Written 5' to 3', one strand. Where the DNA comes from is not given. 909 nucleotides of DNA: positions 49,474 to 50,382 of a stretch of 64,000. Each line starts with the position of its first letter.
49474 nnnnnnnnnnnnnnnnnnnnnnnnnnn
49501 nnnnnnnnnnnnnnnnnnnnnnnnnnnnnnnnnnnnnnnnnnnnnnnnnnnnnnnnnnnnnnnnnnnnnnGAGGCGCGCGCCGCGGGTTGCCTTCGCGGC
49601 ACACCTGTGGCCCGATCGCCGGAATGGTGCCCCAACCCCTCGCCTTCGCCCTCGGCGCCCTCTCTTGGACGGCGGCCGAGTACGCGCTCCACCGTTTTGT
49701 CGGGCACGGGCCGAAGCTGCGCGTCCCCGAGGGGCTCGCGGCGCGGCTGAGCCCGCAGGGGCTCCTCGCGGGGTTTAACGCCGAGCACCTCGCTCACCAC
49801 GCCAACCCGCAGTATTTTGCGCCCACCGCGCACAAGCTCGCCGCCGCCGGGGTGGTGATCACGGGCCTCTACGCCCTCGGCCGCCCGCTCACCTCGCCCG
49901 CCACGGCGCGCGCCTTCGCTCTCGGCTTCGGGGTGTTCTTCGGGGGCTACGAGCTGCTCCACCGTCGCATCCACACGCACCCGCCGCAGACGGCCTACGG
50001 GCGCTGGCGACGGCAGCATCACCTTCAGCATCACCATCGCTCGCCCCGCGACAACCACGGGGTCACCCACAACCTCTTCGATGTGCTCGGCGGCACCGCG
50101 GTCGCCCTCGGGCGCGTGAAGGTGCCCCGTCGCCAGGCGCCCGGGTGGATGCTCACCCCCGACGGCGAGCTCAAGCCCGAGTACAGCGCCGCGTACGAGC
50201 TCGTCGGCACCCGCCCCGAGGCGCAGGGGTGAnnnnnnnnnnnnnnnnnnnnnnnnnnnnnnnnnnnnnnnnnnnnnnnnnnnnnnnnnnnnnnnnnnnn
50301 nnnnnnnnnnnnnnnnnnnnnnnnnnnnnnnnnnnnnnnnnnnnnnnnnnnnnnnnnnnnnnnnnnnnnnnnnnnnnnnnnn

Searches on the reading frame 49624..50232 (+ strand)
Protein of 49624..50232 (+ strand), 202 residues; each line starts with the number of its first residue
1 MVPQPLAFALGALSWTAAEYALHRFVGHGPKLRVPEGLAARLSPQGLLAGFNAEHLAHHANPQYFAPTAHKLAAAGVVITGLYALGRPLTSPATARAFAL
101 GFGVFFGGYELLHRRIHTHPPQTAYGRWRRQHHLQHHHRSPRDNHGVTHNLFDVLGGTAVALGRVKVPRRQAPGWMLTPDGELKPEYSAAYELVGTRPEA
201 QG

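Call 4: search_protein_families(library=pfam, proteins=[window:49624-50232:+], max_evalue=0.01)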
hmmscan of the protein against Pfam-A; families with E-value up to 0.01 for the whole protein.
window:49624-50232:+ (202 aa): 1 family
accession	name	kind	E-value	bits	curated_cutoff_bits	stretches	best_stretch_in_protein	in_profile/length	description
PF04116.19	FA_hydroxylase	-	6.1e-11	43.3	31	1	8-158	1-132/132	Fatty acid hydroxylase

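Call 5: search_protein_families(library=ncbifam, proteins=[window:49624-50232:+], max_evalue=0.01)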
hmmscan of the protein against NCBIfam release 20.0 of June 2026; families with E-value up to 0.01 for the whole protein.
window:49624-50232:+ (202 aa): 0 families

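Call 8: find_homologous_proteins(query=window:49624-50232:+, max_evalue=0.001)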
Query window:49624-50232:+ (202 aa): 134 proteins with E <= 0.001 among 1649 candidates; the best 120 are listed.
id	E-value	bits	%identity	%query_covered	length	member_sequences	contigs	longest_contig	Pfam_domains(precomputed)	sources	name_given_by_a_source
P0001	9.0e-132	456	100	100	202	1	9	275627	PF04116.20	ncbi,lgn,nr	ncbi:MAG: sterol desaturase family protein [Myxococcales bacterium]|nr:sterol desaturase family prot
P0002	2.2e-73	265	61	100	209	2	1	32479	PF04116.20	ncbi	ncbi:MAG: sterol desaturase family protein [Polyangiales bacterium]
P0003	4.0e-73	264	62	96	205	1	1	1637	PF04116.20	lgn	-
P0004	2.5e-72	261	62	96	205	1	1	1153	PF04116.20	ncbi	-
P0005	1.7e-71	259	61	97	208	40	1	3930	PF04116.20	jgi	jgi:hypothetical protein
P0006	2.6e-69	251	59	98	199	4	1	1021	PF04116.20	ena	-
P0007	3.2e-69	251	61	95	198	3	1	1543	PF04116.20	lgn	-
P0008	1.4e-68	249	60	98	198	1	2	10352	PF04116.20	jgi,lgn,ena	jgi:hypothetical protein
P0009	2.8e-68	248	60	96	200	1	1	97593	PF04116.20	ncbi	ncbi:MAG: sterol desaturase family protein [Polyangiales bacterium]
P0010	1.0e-66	243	59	95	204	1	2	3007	PF04116.20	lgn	-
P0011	2.0e-66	242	58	96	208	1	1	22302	PF04116.20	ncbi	-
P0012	4.3e-66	241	57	98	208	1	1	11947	PF04116.20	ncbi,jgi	jgi:hypothetical protein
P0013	2.0e-65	239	59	97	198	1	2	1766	PF04116.20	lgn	-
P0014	4.1e-65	238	58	95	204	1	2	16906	PF04116.20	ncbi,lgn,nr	ncbi:MAG: sterol desaturase family protein [Deltaproteobacteria bacterium]|nr:sterol desaturase fami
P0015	3.5e-64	235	55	94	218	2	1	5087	PF04116.20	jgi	jgi:hypothetical protein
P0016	1.0e-63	233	57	97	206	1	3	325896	PF04116.20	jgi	jgi:hypothetical protein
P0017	1.7e-63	233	57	92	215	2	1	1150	PF04116.20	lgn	-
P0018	1.8e-63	232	55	97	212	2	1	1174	PF04116.20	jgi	-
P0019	1.9e-63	232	55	95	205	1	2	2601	PF04116.20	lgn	-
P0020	2.3e-63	232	56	96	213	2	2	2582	PF04116.20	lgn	-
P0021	2.5e-63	232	57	93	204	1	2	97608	PF04116.20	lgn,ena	-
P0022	5.2e-63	231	56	94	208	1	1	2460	PF04116.20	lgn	-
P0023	1.0e-62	230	55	96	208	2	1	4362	PF04116.20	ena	-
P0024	1.0e-62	230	57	95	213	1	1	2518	PF04116.20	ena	-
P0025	1.5e-62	229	56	98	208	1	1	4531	PF04116.20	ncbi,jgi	jgi:hypothetical protein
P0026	2.0e-62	229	56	95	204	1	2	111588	PF04116.20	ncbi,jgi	jgi:sterol desaturase/sphingolipid hydroxylase (fatty acid hydroxylase superfamily)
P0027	2.4e-62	229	54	95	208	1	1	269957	PF04116.20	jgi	-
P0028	4.4e-62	228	56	96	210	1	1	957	PF04116.20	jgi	jgi:hypothetical protein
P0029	6.9e-62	227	55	94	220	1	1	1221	PF04116.20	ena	-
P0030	8.5e-62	227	56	96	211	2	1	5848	PF04116.20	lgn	-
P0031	8.6e-62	227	54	95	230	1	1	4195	PF04116.20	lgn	-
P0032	1.1e-61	227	55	94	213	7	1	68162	PF04116.20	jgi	-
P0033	1.3e-61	226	57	95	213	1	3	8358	PF04116.20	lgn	-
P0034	2.2e-61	226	56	93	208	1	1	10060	PF04116.20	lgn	-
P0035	2.3e-61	226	55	94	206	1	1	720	PF04116.20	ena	-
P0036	2.3e-61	225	55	97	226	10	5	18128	PF04116.20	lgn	-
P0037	2.7e-61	225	54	95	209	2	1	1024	PF04116.20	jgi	jgi:hypothetical protein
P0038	3.0e-61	225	57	96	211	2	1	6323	PF04116.20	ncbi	-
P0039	3.5e-61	225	55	94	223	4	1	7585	PF04116.20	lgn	-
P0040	3.7e-61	225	54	96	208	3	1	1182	PF04116.20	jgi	jgi:hypothetical protein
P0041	4.0e-61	225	57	92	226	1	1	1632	PF04116.20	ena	-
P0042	6.5e-61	224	56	97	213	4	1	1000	PF04116.20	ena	-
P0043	2.8e-60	222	54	95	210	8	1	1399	PF04116.20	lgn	-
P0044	3.0e-60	222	56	96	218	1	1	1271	PF04116.20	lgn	-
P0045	5.2e-60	221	56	92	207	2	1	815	PF04116.20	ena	-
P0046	7.8e-60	220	52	96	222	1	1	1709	PF04116.20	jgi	jgi:hypothetical protein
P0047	8.4e-60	220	55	91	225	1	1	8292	PF04116.20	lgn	-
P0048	9.2e-60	220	52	97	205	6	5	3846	PF04116.20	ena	-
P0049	1.4e-59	220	54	92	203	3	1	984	PF04116.20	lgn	-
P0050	1.4e-59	220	54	95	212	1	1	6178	PF04116.20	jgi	jgi:hypothetical protein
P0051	1.5e-59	220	54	97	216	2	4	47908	PF04116.20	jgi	jgi:hypothetical protein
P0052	2.0e-59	219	53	94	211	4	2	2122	PF04116.20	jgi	jgi:hypothetical protein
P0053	2.6e-59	219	55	94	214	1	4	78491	PF04116.20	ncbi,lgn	-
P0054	2.8e-59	219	55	96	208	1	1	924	PF04116.20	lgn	-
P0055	5.8e-59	218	52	96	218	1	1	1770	PF04116.20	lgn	-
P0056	5.8e-59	218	55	94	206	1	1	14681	PF04116.20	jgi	jgi:hypothetical protein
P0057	7.7e-59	217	50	96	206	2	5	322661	PF04116.20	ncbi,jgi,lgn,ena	jgi:hypothetical protein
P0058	1.0e-58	217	55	89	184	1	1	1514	PF04116.20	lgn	-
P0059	1.5e-58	216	55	93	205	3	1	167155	PF04116.20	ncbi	-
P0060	2.9e-58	215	52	93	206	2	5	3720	PF04116.20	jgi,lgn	-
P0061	3.5e-58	215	52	94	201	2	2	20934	PF04116.20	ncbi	ncbi:MAG: sterol desaturase family protein [Polyangiales bacterium]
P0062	4.2e-58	215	53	95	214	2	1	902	PF04116.20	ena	-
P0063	8.8e-58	214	55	91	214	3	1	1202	PF04116.20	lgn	-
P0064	1.2e-57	213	52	97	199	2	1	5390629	PF04116.20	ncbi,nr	ncbi:MAG: sterol desaturase family protein [Polyangiaceae bacterium]|nr:sterol desaturase family pro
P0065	1.8e-57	213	53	93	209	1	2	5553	PF04116.20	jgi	jgi:hypothetical protein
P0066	1.9e-57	213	54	91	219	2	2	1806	PF04116.20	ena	-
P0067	2.0e-57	213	53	98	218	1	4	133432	PF04116.20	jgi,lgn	jgi:hypothetical protein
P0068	2.0e-57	213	52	93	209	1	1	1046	PF04116.20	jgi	jgi:hypothetical protein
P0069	3.4e-57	212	52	96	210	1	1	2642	PF04116.20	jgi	jgi:hypothetical protein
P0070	4.9e-57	211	54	92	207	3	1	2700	PF04116.20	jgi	jgi:hypothetical protein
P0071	7.1e-57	211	51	96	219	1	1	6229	PF04116.20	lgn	-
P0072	8.7e-57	211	57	93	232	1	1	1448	PF04116.20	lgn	-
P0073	9.9e-57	210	52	94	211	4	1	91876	PF04116.20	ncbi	-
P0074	1.3e-56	210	52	94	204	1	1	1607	PF04116.20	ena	-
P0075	2.8e-56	209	54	93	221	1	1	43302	PF04116.20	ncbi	-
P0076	2.9e-56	209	54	89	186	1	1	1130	PF04116.20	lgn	-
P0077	3.7e-56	208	53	99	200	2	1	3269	PF04116.20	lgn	-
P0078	4.5e-56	208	53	92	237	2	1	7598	PF04116.20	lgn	-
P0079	4.9e-56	208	52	96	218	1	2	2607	PF04116.20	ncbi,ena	-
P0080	6.7e-56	208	54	97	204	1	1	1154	PF04116.20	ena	-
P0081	8.2e-56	207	52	94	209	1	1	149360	PF04116.20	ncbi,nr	ncbi:MAG: sterol desaturase family protein [Deltaproteobacteria bacterium]|nr:sterol desaturase fami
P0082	1.0e-55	207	56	93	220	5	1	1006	PF04116.20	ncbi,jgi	jgi:hypothetical protein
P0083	1.3e-55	207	54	97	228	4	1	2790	PF04116.20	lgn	-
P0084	2.3e-55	206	51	96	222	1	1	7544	PF04116.20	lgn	-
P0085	2.8e-55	206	55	94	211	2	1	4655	PF04116.20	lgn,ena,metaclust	metaclust:\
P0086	4.9e-55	205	54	96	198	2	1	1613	PF04116.20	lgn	-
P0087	5.6e-55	205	51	93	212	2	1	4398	PF04116.20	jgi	-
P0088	5.7e-55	205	53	93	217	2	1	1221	PF04116.20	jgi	jgi:hypothetical protein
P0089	8.2e-55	204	54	94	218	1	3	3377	PF04116.20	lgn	-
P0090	8.3e-55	204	53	92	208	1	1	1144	PF04116.20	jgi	jgi:hypothetical protein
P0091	1.1e-54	204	53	95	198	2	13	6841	PF04116.20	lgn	-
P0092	8.3e-54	201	53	95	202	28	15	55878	PF04116.20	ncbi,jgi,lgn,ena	jgi:hypothetical protein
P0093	1.6e-53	200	53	100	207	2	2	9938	PF04116.20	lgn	-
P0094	1.6e-53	200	52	94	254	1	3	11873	PF04116.20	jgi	jgi:hypothetical protein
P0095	2.1e-53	199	51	97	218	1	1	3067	PF04116.20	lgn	-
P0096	5.5e-53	198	50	97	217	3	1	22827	PF04116.20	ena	-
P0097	1.1e-52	197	49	94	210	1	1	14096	PF04116.20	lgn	-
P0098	1.3e-52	197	50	96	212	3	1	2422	PF04116.20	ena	-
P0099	3.0e-52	196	57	83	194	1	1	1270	PF04116.20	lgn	-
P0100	1.3e-51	194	51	95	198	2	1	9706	PF04116.20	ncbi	-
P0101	4.4e-51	192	51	93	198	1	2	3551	PF04116.20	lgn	-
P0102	2.0e-50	190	52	91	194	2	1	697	PF04116.20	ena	-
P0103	3.2e-50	189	52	92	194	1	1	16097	PF04116.20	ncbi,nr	ncbi:MAG: hypothetical protein EXR72_20415 [Myxococcales bacterium]|nr:hypothetical protein [Myxococ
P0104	1.2e-49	187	47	99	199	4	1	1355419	PF04116.20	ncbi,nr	ncbi:MAG: sterol desaturase family protein [Myxococcales bacterium]|nr:sterol desaturase family prot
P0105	2.0e-49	186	51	96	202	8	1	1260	PF04116.20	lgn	-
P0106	6.2e-49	185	55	76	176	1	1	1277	PF04116.20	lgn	-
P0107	6.9e-49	185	50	94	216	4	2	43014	PF04116.20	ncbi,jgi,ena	jgi:hypothetical protein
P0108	1.0e-45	174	52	78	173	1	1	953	PF04116.20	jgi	jgi:4-hydroxysphinganine ceramide fatty acyl 2-hydroxylase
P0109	1.1e-45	174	56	74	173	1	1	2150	PF04116.20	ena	-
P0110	3.5e-44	169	48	96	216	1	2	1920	PF04116.20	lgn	-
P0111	3.8e-44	169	48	98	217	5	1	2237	PF04116.20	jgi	jgi:hypothetical protein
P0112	1.6e-43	167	50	90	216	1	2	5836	PF04116.20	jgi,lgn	jgi:hypothetical protein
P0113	1.7e-39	154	47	95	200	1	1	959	PF04116.20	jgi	jgi:hypothetical protein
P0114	2.0e-39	154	50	91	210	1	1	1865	PF04116.20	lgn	-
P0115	9.8e-39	152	43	100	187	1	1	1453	PF04116.20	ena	-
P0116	1.0e-38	152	46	91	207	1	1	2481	PF04116.20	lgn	-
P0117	1.9e-38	151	45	98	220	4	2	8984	PF04116.20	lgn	-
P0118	6.1e-38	149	46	95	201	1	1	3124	PF04116.20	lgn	-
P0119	3.1e-37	147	48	95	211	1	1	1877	PF04116.20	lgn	-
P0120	6.8e-37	146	46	95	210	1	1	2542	PF04116.20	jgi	jgi:sterol desaturase/sphingolipid hydroxylase (fatty acid hydroxylase superfamily)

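Call 11: find_related_loci(query=A1, collection=genome_contigs, flank=10000)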
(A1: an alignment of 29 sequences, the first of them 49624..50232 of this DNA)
Query A1 (202 aa) in genome_contigs; peptide patterns used: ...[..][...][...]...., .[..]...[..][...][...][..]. (x = any residue, [..] = any of these).
425 stretches matched a pattern; 406 encode a relative of the query (tblastn E <= 1e-3); the best 80 are kept; 80 distinct loci.
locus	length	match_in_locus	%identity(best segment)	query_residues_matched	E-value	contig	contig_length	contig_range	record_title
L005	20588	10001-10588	53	5-200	2e-65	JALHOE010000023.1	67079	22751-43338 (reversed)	MAG: Deltaproteobacteria bacterium isolate bin.11 c_000000002312, whole genome shotgun sequence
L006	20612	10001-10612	61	1-202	2e-64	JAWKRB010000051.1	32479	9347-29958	MAG: Polyangiales bacterium isolate ABC2.114 ABC2.114.fa-51, whole genome shotgun sequence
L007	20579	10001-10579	56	8-199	2e-64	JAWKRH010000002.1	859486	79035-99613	MAG: Polyangiaceae bacterium isolate BC1.60 BC1.60.fa-2, whole genome shotgun sequence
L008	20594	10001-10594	54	9-200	6e-64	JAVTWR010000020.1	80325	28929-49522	MAG: Polyangiaceae bacterium isolate labscale reactor_MAG19 NODE_174_length_80325_cov_26.857406, whole genome shotgun se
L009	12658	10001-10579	51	6-198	3e-62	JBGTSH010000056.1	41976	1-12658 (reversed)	MAG: Polyangiaceae bacterium isolate WDNA12_bin.27.orig NODE_606_length_41976_cov_0.731272, whole genome shotgun sequenc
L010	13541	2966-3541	58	5-195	1e-61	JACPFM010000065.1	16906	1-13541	MAG: Deltaproteobacteria bacterium isolate NC_groundwater_361_Ag_B-0.1um_71_13 GD18-4_B1_scaffold_288087, whole genome s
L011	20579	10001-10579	54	4-195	2e-61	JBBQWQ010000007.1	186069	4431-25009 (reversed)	MAG: Polyangiales bacterium isolate Co_metawrap_2065 Cmw_2065_k141_3309666_length_186069_cov_18.6613, whole genome shotg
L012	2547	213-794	52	8-201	6e-61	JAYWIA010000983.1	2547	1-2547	MAG: Myxococcales bacterium isolate GLR81_GL56_UP_2_concoct_103 GLR81_GL56_UP_2_concoct_103_982, whole genome shotgun se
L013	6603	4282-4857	62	6-197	8e-60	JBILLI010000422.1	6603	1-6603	MAG: Polyangiales bacterium isolate ME2017-07-27_3300044645_group7_bin3 Rohwer_bin1483_scaffold_15849_c1, whole genome s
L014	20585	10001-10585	56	8-201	2e-59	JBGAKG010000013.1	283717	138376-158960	MAG: Polyangiaceae bacterium isolate MAG_AAO_H125.35 AAOH125-35_opera_contig_187, whole genome shotgun sequence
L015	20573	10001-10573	54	10-200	4e-59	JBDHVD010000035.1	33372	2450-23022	MAG: Labilithrix sp. isolate AS-MESO-3CA.217 NODE_5390_length_33372_cov_3.981919, whole genome shotgun sequence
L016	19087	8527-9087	53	8-193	5e-59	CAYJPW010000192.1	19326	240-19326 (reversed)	MAG TPA_asm: uncultured Polyangiaceae bacterium isolate ERP124720_co1_193 genome assembly, contig: NODE_3600_length_1932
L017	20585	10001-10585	54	7-201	2e-58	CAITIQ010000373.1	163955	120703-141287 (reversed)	MAG: uncultured delta proteobacterium isolate ErkenSummer_bin-6818 genome assembly, contig: bin-6818:373/673, whole geno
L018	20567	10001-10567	50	9-197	7e-58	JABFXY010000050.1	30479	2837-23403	MAG: Polyangiaceae bacterium isolate Bin8.16 NODE_446_length_30479_cov_6.018985, whole genome shotgun sequence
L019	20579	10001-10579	53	4-194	7e-58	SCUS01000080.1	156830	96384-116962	MAG: Myxococcaceae bacterium isolate GW715_bin.15 GW715_bin.15-48993, whole genome shotgun sequence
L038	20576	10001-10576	52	11-201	3e-54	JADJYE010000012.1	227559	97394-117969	MAG: Polyangiaceae bacterium isolate Lyne_18-Q3-R50-59_BAT3C.601 tig00009501-10-2270630, whole genome shotgun sequence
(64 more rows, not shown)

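Call 33: search_solved_structures(query=A1, max_evalue=1)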
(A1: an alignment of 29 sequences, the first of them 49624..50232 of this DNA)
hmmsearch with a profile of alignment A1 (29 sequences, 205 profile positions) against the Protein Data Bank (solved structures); distinct sequences matched with E-value up to 1: 3.
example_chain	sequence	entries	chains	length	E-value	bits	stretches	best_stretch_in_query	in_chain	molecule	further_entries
4zr1_A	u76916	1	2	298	6.6e-12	48.9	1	4-159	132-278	Ceramide very long chain fatty acid hydroxylase SCS7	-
4zr0_A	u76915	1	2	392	1.3e-11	47.9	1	4-159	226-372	Ceramide very long chain fatty acid hydroxylase SCS7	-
3kru_A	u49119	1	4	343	0.067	16.2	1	71-136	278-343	NADH:flavin oxidoreductase/NADH oxidase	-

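Call 99: search_solved_structures(query=A1, max_evalue=0.001, show_alignments=1)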
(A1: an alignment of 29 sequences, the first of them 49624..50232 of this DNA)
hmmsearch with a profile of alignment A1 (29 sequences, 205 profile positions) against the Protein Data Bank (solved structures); distinct sequences matched with E-value up to 0.001: 2.
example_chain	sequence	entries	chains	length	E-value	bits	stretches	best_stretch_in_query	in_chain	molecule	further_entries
4zr1_A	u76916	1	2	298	6.6e-12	48.9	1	4-159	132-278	Ceramide very long chain fatty acid hydroxylase SCS7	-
4zr0_A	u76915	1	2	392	1.3e-11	47.9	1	4-159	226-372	Ceramide very long chain fatty acid hydroxylase SCS7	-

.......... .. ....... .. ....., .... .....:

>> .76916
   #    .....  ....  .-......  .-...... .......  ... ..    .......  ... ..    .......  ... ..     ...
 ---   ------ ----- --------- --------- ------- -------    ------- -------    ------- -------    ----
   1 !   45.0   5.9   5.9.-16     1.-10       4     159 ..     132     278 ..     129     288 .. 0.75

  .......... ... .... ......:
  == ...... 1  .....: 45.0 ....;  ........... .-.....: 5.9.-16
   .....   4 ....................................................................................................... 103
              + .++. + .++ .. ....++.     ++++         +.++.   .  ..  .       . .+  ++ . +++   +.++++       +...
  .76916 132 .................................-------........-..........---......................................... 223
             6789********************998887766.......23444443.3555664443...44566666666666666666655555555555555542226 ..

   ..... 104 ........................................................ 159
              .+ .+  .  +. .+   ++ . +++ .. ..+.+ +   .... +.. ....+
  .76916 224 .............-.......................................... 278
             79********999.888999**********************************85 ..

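Call 111: search_protein_families(library=pfam, proteins=[L017:9225-9986:+, L038:9225-9968:+], max_evalue=0.001)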
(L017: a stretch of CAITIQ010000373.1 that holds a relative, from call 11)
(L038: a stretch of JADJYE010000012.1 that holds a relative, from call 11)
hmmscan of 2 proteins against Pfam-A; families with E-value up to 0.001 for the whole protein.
L017:9225-9986:+ (254 aa): 2 families
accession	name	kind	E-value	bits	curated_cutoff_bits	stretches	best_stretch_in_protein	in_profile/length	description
PF00440.29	TetR_N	-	4.6e-10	39.6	24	1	29-75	1-47/47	Bacterial regulatory proteins, tetR family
PF13305.11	TetR_C_33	-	3.2e-05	25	26.8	1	113-211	3-93/103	Tetracyclin repressor-like, C-terminal domain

L038:9225-9968:+ (248 aa): 1 family
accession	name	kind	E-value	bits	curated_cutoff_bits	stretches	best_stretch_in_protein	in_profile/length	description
PF00440.29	TetR_N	-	2e-11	43.9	24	1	27-73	1-47/47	Bacterial regulatory proteins, tetR family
